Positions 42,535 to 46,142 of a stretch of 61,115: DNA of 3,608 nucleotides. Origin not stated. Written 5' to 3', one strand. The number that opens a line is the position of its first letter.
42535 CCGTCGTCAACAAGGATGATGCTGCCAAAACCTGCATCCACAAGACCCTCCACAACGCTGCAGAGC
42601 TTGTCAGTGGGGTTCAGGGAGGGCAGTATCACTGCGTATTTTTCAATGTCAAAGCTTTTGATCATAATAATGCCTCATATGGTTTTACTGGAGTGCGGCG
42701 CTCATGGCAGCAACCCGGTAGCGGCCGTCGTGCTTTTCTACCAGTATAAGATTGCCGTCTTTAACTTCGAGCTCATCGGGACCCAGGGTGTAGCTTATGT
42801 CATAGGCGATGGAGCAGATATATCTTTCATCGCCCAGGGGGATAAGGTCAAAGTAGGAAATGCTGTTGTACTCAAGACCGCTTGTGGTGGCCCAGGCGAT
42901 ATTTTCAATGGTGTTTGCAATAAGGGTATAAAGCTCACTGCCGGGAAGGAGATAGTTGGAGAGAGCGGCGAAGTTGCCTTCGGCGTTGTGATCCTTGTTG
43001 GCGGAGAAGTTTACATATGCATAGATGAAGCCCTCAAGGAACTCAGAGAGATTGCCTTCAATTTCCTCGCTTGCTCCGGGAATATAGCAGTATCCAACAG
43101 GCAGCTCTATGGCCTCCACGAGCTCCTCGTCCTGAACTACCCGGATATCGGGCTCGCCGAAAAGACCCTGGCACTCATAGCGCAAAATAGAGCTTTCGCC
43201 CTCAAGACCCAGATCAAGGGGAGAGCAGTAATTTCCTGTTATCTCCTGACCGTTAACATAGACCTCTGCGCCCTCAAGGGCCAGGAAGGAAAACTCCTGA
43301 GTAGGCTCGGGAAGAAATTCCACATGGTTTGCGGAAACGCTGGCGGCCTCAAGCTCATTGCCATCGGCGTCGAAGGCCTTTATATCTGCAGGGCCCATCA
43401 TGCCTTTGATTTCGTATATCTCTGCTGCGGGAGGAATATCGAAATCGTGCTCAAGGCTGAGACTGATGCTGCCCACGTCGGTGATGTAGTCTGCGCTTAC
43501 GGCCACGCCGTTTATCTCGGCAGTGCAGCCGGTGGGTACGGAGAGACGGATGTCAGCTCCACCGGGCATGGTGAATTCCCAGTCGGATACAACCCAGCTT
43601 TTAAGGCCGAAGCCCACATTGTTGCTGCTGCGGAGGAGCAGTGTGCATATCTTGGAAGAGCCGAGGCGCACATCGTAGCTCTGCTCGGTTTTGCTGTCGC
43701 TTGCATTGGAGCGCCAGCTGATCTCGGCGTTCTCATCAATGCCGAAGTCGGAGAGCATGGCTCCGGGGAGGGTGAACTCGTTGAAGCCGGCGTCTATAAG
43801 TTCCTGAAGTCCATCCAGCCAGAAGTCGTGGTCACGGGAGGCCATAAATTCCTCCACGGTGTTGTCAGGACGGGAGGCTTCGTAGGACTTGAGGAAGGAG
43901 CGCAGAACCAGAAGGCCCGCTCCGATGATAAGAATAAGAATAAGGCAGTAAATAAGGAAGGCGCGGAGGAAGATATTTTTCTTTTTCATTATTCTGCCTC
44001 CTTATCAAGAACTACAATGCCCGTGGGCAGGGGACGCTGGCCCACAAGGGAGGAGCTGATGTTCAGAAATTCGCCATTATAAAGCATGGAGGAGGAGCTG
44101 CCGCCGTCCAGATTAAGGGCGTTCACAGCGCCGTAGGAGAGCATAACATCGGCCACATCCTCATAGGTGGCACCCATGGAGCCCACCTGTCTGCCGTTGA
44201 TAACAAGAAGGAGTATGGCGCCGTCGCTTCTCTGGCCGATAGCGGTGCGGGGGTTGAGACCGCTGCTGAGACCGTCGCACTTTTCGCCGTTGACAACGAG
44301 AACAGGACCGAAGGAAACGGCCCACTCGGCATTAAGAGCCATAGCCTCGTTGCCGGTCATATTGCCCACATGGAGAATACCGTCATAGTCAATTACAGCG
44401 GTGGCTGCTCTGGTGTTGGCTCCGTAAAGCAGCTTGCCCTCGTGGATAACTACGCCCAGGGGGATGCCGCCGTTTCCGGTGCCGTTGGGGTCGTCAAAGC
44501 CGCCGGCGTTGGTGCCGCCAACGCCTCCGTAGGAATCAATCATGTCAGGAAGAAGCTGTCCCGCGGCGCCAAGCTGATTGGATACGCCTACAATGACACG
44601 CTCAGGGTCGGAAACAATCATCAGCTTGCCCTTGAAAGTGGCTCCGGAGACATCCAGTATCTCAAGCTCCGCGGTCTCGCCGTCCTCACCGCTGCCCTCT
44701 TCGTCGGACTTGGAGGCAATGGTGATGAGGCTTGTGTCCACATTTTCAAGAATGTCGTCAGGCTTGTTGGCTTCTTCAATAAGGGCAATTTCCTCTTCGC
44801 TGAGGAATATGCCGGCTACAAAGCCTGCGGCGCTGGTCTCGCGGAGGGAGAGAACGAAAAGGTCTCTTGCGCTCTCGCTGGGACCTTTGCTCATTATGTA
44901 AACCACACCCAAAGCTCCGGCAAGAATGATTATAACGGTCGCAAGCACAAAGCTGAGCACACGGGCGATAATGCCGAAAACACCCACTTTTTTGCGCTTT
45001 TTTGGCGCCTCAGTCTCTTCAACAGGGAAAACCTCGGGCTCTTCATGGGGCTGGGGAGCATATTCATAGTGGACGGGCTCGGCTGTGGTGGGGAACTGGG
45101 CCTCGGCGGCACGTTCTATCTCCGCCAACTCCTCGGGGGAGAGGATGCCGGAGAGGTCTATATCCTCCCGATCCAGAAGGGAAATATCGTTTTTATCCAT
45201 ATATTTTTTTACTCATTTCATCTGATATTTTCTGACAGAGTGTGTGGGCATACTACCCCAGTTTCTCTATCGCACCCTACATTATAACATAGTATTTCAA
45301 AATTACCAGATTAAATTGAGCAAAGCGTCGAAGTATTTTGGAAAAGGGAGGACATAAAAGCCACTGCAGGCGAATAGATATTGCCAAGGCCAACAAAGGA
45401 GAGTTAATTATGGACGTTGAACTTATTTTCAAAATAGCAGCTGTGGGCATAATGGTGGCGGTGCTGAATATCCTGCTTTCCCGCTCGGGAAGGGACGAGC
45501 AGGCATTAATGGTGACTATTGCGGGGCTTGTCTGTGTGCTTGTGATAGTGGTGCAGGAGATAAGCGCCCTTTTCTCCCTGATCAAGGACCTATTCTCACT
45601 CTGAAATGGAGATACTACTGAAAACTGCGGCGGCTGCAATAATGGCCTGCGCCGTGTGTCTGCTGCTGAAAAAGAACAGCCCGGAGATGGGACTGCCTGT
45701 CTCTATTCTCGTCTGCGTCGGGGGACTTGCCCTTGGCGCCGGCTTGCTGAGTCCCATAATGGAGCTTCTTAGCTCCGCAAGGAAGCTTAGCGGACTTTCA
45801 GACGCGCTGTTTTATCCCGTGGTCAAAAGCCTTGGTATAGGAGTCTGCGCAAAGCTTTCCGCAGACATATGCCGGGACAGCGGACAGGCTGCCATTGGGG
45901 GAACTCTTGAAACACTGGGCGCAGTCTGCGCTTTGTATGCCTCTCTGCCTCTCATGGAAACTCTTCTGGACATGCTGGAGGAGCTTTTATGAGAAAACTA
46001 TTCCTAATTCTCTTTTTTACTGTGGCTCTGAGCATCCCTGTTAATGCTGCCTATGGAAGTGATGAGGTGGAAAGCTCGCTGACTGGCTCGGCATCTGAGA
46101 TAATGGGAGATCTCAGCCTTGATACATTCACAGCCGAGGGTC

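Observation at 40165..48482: spoIIIA operon is split by an opposite-strand cassette between spoIIIAB and spoIIIAC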

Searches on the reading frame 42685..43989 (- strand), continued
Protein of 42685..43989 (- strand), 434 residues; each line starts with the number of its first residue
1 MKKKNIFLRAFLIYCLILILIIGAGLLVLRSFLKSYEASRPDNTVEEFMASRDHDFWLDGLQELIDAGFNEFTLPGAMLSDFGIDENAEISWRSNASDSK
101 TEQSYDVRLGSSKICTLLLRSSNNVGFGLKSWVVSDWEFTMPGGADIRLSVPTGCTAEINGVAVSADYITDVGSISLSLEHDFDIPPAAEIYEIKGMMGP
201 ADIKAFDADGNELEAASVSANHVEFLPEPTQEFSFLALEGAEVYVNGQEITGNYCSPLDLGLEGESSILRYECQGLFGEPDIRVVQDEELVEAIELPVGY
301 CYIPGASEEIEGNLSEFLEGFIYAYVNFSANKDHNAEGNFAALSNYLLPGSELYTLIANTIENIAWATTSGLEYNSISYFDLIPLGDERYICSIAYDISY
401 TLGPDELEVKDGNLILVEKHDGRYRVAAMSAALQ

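Call 45: predict_structure(alignment_id=A1)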
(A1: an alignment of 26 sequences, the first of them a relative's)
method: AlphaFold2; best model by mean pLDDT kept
length: 434 residues; sequences in the alignment: 26
mean_pLDDT: 89.6   pTM: 0.65
mean pLDDT of the five models: 89.6, 89.3, 88.5, 88.4, 88.3
residues with pLDDT >= 90: 272; 70-90: 150; 50-70: 10; < 50: 2
segments of 3 or more residues with pLDDT < 50: none
pLDDT, mean of each block of 10 residues (from residue 1): 67 90 91 89 92 93 88 87 89 85 92 93 88 93 88 92 91 79 90 89 92 89 89 94 96 91 78 93 95 91 93 94 94 91 94 91 85 93 91 93 89 92 92 64
secondary structure, 60 per line:
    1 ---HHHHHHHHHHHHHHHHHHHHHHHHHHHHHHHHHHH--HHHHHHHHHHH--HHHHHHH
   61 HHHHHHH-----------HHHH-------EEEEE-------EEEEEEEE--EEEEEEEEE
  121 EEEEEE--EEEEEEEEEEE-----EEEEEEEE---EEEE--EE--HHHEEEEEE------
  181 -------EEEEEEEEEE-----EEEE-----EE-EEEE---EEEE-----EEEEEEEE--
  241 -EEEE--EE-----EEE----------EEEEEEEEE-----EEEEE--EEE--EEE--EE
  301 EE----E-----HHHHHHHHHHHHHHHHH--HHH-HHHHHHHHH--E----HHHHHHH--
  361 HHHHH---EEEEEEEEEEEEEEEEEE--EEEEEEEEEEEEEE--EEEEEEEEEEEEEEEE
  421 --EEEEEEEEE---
elements in order: H4-38 H41-51 H54-67 H79-82 E90-94 E102-109 E112-126 E129-139 E145-152 E156-159 E169-174 E188-197 E203-206 E215-218 E222-225 E231-238 E242-245 E255-257 E268-276 E282-286 E289-291 E294-296 E299-302 H313-329 H336-344 H352-358 H361-365 E369-386 E389-402 E405-420 E423-431

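Call 47: fold_search(model_id=the predicted structure, library=pdb)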
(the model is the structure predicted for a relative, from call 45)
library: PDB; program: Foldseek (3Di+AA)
matches with E <= 10: 1065; with E <= 0.001: 7
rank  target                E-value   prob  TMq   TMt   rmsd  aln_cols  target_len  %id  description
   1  3ub1_C                4.9e-05  1.00  0.20  0.31  28.4       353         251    7  Ntf2 like protein involved in plasmid conjugation (released 2012-02-08)
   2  3ub1_B                7.1e-05  1.00  0.19  0.31  28.4       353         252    7  Ntf2 like protein involved in plasmid conjugation (released 2012-02-08)
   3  3ub1_D                7.5e-05  1.00  0.20  0.32  28.8       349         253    7  Ntf2 like protein involved in plasmid conjugation (released 2012-02-08)
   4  3ub1_A                8.8e-05  1.00  0.20  0.33  28.1       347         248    7  Ntf2 like protein involved in plasmid conjugation (released 2012-02-08)
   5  7sjy_B                4.9e-04  0.99  0.21  0.29  34.1       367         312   12  Crystal structure of Clostridium thermocellum RsgI9 S1C-NTF2 bi-domain (released 2022-03-02)
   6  7sjy_A                8.9e-04  0.95  0.20  0.27  35.5       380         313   10  Crystal structure of Clostridium thermocellum RsgI9 S1C-NTF2 bi-domain (released 2022-03-02)
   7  2ux0_B                9.4e-04  1.00  0.21  0.59   3.6       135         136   10  Structure of the oligomerisation domain of calcium-calmodulin dependent protein kinase II gamma (released 2007-04-10)
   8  2ux0_F                1.2e-03  1.00  0.21  0.59   3.7       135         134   10  Structure of the oligomerisation domain of calcium-calmodulin dependent protein kinase II gamma (released 2007-04-10)
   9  2ux0_E                1.5e-03  1.00  0.21  0.59   3.7       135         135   10  Structure of the oligomerisation domain of calcium-calmodulin dependent protein kinase II gamma (released 2007-04-10)
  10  9eoy_A                1.5e-03  1.00  0.21  0.58   4.0       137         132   14  Structure of Thr354Asn, Glu355Gln, Thr412Asn, Ile414Met, Ile464His, and Phe467Met mutant human CaMKII alpha hub bound  (released 2024-09-25)
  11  8f3f                  1.5e-03  1.00  0.19  0.14   4.4       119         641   17  Crystal structure of Penicillin Binding Protein 5 (PBP5) T485M variant apo form from Enterococcus faecium (released 2023-07-05)
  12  4xzz_A                1.5e-03  0.85  0.20  0.27  41.0       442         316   12  Structure of Helicobacter pylori Csd6 in the ligand-free state (released 2015-09-02)
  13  6of8_F                1.6e-03  1.00  0.21  0.58   4.9       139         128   14  Structure of Thr354Asn, Glu355Gln, Thr412Asn, Ile414Met, Ile464His, and Phe467Met mutant human CamKII-alpha hub domain (released 2019-04-17)
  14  8f3o                  1.6e-03  1.00  0.19  0.13   4.7       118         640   15  Crystal structure of Penicillin Binding Protein 5 (PBP5) R464A variant apo form from Enterococcus faecium (released 2023-07-05)
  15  6jzf_B                1.8e-03  1.00  0.25  0.65   3.0       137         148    6  Structure of the intermembrane space region of PARC6 (released 2020-05-06)
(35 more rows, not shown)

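Call 63: search_protein_families(library=pfam, proteins=[L016:4145-5479:-, L008:5946-7004:+], max_evalue=0.01)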
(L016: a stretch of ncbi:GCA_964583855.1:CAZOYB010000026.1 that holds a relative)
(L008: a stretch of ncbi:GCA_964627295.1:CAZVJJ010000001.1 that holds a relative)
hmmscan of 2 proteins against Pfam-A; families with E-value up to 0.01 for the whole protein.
L016:4145-5479:- (444 aa): 3 families
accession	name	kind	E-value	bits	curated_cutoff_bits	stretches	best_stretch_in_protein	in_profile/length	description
PF02585.22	PIG-L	-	2e-06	28.7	28.2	1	217-329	5-120/129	GlcNAc-PI de-N-acetylase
PF05887.16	Trypan_PARP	-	0.00072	20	100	1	30-86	58-114/134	Procyclic acidic repetitive protein (PARP)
PF03929.21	PepSY_TM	-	0.0076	16.5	28.8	0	5-102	9-110/295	PepSY-associated TM region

L008:5946-7004:+ (352 aa): 1 family
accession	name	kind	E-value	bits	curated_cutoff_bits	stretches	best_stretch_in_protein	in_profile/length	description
PF09992.14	NAGPA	-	3.4e-36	125.4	25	1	173-346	2-169/169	Phosphodiester glycosidase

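Call 88: search_protein_representatives(alignment_id=A1)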
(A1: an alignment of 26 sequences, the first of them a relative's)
Query: 26 sequences, 432 profile positions. Proteins with E-value up to 0.001 (for the whole library): 1301; up to 1e-10: 670; up to 1e-30: 112. The best 150 are listed.
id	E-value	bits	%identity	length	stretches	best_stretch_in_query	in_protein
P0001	1.8e-216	735.7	-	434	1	1-432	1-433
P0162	6.6e-139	480.1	-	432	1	2-430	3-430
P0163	7.1e-139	480.0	-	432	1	1-430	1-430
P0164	1.5e-135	469.0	-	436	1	1-429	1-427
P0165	7.6e-98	344.8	-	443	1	1-429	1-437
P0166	1.1e-85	304.7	-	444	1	3-427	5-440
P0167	7.3e-81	288.8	-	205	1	2-203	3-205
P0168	1.4e-77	277.9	-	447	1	2-430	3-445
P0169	2.9e-77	276.9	-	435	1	5-429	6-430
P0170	2.0e-76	274.2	-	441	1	3-429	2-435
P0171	9.1e-60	219.3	-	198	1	285-432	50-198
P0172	4.0e-55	204.0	-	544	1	2-430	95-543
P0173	4.7e-52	193.9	-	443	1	4-397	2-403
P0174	3.9e-51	190.9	-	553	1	2-428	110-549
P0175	3.4e-49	184.4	-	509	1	2-430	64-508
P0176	6.4e-49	183.6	-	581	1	2-428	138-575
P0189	2.0e-42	162.1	-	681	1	2-430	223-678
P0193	1.8e-41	159.0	-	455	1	1-429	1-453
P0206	3.7e-39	151.4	-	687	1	3-428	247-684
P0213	4.3e-38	147.9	-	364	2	4-218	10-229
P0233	2.5e-34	135.5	-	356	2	4-171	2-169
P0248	7.2e-33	130.6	-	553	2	2-209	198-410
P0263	3.2e-31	125.2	-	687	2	2-211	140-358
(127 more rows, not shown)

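Call 89: search_protein_families(library=pfam, proteins=[P0165, P0172, P0176, P0189, P0206, P0213, P0233, P0248, P0193, P0263], max_evalue=0.001)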
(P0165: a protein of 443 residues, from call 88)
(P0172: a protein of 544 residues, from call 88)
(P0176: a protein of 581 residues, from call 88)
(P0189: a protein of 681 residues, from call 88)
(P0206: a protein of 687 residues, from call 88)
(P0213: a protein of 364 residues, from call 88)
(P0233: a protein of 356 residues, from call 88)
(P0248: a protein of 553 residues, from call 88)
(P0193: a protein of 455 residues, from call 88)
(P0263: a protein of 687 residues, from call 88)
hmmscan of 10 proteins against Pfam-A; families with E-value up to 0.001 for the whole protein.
P0165 (443 aa): 0 families

P0172 (544 aa): 1 family
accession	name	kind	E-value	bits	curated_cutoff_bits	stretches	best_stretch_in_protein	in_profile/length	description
PF22819.2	TcaA_5th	-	2.3e-05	25.1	23.6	1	429-538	4-111/115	TcaA protein NTF2-like domain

P0176 (581 aa): 1 family
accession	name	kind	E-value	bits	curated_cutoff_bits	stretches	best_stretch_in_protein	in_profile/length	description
PF22819.2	TcaA_5th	-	4.7e-05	24.1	23.6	1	466-562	4-102/115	TcaA protein NTF2-like domain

P0189 (681 aa): 0 families

P0206 (687 aa): 0 families

P0213 (364 aa): 0 families

P0233 (356 aa): 0 families

P0248 (553 aa): 0 families

P0193 (455 aa): 0 families

P0263 (687 aa): 0 families

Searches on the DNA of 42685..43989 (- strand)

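Call 73: search_rna_families(source=L019, start=5200, end=5800, threshold=evalue, max_evalue=1)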
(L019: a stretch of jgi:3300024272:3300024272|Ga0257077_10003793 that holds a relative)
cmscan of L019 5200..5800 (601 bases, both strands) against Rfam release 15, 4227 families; matches with E-value up to 1: 0.
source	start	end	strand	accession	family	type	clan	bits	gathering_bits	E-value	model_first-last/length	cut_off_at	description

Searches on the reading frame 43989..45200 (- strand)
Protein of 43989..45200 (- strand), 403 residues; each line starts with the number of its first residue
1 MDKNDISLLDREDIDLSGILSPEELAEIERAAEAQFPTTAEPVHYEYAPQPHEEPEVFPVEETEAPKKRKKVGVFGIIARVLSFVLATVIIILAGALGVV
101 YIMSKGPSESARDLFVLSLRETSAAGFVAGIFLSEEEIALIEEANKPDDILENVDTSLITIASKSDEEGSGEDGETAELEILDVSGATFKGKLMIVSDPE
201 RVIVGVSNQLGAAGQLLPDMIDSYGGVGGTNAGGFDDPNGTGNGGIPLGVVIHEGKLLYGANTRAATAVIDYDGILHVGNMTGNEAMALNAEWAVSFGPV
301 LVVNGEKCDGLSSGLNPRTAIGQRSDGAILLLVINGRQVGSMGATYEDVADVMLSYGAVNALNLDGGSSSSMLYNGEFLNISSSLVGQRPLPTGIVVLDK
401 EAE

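Call 3: search_protein_families(library=pfam, proteins=[window:43989-45200:-], max_evalue=0.01)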
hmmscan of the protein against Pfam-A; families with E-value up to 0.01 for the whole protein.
window:43989-45200:- (403 aa): 1 family
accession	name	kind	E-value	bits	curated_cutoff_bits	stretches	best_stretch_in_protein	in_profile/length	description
PF09992.14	NAGPA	-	2.3e-37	129.2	25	1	226-397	3-168/169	Phosphodiester glycosidase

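Call 4: search_protein_families(library=ncbifam, proteins=[window:43989-45200:-], max_evalue=0.01)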
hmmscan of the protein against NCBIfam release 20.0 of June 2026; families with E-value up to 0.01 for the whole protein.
window:43989-45200:- (403 aa): 0 families

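Call 62: search_solved_structures(query=window:43989-45200:-, max_evalue=0.001)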
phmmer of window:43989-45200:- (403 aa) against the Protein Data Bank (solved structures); distinct sequences matched with E-value up to 0.001: 8.
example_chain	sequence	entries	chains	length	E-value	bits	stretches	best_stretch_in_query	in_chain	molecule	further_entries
6ozd_A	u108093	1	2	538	8.5e-11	45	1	267-394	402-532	Putative exported protein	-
5h3k_A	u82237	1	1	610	1.2e-07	34.6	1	309-383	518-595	Slr0280 protein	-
6pku_A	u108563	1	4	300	1.2e-06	31.3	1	315-380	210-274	N-acetylglucosamine-1-phosphodiester alpha-N-acetylglucosaminidase (NAGPA)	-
6u11_A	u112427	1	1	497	1.3e-06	31.3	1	312-384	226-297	EGF-like domain-containing protein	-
6pky_A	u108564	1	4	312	1.4e-06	31.2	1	315-380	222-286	N-acetylglucosamine-1-phosphodiester alpha-N-acetylglucosaminidase (NAGPA)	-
3ohg_A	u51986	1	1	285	0.00021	24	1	312-373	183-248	Uncharacterized protein from DUF2233 family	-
6pki_A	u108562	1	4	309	0.00023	23.8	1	315-381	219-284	N-acetylglucosamine-1-phosphodiester alpha-N-acetylglucosaminidase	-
6pkg_A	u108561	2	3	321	0.00024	23.8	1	315-381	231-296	N-acetylglucosamine-1-phosphodiester alpha-N-acetylglucosaminidase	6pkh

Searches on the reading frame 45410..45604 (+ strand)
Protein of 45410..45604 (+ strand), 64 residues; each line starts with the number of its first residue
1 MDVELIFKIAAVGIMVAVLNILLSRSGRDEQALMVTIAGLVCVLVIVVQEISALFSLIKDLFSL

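Call 3: search_protein_families(library=pfam, proteins=[window:45410-45604:+], max_evalue=0.01)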
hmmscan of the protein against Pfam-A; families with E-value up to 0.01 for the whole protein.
window:45410-45604:+ (64 aa): 1 family
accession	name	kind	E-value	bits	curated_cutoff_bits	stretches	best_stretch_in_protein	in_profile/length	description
PF06686.16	SpoIIIAC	-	9e-17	61.4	24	1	6-61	1-56/56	Stage III sporulation protein AC/AD protein family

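Call 4: search_protein_families(library=ncbifam, proteins=[window:45410-45604:+], max_evalue=0.01)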
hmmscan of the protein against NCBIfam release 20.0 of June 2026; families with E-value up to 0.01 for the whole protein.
window:45410-45604:+ (64 aa): 1 family
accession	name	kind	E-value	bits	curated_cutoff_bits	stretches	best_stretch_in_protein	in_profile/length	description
TIGR02848.1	spore_III_AC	equivalog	5.1e-23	81.3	56.65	1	1-64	1-64/64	stage III sporulation protein AC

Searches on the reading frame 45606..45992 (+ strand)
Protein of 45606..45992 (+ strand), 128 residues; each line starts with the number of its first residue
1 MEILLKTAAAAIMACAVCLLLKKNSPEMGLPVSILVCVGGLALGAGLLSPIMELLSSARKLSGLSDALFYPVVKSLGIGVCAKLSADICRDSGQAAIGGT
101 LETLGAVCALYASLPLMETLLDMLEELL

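Call 3: search_protein_families(library=pfam, proteins=[window:45606-45992:+], max_evalue=0.01)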
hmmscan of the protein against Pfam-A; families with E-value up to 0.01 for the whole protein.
window:45606-45992:+ (128 aa): 1 family
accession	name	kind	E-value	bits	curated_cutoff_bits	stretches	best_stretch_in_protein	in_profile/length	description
PF06686.16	SpoIIIAC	-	7.5e-19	68.1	24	2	72-127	1-56/56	Stage III sporulation protein AC/AD protein family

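Call 4: search_protein_families(library=ncbifam, proteins=[window:45606-45992:+], max_evalue=0.01)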
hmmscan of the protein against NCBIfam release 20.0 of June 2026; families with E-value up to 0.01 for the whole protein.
window:45606-45992:+ (128 aa): 2 families
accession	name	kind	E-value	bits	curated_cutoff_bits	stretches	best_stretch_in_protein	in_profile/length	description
TIGR02849.1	spore_III_AD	equivalog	6.8e-08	32.8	85.6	1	49-127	22-100/101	stage III sporulation protein AD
NF002921.0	PRK03545.1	equivalog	0.0062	15.5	401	1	4-112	276-379/396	sugar transporter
